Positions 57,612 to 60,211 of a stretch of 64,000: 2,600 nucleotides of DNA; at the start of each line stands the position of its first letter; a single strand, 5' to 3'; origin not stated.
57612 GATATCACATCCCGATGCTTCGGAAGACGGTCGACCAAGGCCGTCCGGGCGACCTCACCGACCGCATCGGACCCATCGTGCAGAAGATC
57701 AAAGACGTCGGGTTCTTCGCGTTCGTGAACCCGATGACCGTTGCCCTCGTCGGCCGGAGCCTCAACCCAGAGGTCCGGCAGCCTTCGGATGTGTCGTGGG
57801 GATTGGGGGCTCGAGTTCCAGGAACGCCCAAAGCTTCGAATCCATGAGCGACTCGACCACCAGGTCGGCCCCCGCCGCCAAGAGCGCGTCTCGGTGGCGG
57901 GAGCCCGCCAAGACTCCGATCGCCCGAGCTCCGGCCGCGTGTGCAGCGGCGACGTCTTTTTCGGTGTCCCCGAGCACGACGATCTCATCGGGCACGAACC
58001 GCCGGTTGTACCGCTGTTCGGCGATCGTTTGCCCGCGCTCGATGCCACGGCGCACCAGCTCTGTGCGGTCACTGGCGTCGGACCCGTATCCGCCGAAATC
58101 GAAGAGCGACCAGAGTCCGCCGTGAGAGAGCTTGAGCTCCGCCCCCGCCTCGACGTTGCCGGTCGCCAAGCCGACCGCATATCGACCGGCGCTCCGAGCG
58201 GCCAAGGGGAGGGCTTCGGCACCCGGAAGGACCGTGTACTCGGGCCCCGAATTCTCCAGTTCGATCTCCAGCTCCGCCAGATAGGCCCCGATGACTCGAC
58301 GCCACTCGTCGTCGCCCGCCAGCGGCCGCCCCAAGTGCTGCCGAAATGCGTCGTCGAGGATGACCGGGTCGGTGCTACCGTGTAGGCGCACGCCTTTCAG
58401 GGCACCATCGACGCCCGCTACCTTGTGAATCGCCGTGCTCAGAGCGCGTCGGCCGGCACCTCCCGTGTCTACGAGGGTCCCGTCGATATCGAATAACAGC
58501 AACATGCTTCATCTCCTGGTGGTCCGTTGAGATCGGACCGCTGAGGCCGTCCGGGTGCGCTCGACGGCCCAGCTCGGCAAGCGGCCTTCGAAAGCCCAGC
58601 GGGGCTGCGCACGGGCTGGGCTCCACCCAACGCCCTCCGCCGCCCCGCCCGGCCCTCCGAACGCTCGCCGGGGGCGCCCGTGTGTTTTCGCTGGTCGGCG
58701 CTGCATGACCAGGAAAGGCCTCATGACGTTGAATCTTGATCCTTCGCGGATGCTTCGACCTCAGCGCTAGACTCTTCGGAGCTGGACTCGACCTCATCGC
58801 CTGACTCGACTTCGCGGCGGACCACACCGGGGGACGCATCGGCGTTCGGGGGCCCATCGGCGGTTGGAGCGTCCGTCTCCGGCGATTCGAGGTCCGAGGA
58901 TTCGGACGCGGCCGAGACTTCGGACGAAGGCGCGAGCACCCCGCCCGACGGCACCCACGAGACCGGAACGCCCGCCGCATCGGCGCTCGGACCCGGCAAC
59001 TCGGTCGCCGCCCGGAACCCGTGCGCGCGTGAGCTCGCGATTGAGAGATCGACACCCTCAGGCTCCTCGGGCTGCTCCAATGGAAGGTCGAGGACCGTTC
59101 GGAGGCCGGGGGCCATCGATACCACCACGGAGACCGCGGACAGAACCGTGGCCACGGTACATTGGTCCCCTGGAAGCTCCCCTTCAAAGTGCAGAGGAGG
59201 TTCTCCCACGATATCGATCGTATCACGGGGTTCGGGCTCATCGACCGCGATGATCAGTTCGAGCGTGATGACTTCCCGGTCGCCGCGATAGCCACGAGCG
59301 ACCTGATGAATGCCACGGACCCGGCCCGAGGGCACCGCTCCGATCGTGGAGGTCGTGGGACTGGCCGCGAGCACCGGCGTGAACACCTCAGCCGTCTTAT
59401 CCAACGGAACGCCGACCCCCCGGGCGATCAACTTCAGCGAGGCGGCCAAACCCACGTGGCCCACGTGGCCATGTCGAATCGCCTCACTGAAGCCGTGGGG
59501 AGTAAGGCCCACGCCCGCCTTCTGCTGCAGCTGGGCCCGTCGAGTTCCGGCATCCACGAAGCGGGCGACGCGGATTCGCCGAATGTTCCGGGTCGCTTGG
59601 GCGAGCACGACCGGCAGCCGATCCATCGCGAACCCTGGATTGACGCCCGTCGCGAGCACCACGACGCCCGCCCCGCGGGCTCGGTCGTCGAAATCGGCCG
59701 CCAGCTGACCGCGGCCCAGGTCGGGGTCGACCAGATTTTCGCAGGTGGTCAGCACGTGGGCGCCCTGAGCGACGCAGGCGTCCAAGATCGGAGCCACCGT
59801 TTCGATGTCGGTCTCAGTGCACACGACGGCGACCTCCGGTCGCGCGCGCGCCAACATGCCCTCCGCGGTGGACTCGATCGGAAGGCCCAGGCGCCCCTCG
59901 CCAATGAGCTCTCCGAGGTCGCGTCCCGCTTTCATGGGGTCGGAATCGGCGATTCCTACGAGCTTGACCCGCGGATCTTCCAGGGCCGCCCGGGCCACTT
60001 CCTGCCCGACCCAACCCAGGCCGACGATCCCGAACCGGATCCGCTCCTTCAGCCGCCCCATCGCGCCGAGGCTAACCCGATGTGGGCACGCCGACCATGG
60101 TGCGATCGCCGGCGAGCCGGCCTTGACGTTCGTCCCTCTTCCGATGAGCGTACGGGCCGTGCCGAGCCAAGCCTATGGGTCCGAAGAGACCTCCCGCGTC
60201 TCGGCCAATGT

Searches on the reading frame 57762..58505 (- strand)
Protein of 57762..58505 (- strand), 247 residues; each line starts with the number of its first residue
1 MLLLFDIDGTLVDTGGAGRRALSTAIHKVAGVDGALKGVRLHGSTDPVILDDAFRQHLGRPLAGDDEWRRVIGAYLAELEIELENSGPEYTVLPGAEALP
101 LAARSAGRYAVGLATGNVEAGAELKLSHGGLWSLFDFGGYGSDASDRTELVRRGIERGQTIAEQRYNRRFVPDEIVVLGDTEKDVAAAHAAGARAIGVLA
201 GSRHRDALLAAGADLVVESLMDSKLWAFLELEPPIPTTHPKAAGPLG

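Call 69: search_protein_families(library=pfam, proteins=[window:57762-58505:-], max_evalue=0.0001)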
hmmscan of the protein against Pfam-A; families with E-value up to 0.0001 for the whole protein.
window:57762-58505:- (247 aa): 4 families
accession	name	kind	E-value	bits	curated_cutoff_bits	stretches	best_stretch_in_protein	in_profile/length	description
PF13242.12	Hydrolase_like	-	4.6e-09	36.5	22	1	171-222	20-74/75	HAD-hyrolase-like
PF00702.32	Hydrolase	-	8.7e-09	36.5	26.4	1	2-192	3-191/191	haloacid dehalogenase-like hydrolase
PF13419.12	HAD_2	-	1.6e-08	35.3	23.8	1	3-198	1-178/178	Haloacid dehalogenase-like hydrolase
PF12710.13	HAD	-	2.3e-05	25.3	27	1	4-188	2-188/189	haloacid dehalogenase-like hydrolase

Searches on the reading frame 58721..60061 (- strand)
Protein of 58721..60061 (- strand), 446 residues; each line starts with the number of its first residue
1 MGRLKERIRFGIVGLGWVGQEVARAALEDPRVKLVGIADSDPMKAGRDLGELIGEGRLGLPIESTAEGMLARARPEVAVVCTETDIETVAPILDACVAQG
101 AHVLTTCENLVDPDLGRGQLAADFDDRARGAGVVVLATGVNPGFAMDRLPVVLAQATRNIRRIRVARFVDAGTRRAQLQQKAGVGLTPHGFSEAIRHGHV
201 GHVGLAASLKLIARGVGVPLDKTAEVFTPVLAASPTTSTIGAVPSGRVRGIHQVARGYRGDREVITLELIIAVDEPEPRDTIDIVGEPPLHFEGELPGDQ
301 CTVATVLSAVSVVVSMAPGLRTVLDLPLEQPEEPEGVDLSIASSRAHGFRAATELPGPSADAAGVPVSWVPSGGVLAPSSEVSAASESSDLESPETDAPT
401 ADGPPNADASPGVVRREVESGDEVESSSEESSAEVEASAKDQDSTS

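Call 69: search_protein_families(library=pfam, proteins=[window:58721-60061:-], max_evalue=0.0001)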
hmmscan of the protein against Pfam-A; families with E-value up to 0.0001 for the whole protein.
window:58721-60061:- (446 aa): 4 families
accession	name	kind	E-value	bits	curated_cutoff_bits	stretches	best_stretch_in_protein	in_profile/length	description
PF19328.4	DAP_DH_C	-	3.1e-28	99.2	23.3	1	144-329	1-193/206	2,4-diaminopentanoate dehydrogenase C-terminal domain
PF01113.26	DapB_N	-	3.5e-07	30.8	25.6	1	8-103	1-94/124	Dihydrodipicolinate reductase, N-terminus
PF01408.29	GFO_IDH_MocA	-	2.3e-06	28.7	24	1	8-104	1-90/120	Oxidoreductase family, NAD-binding Rossmann fold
PF03447.22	NAD_binding_3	-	7.5e-05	23.9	24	0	14-112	1-94/116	Homoserine dehydrogenase, NAD binding domain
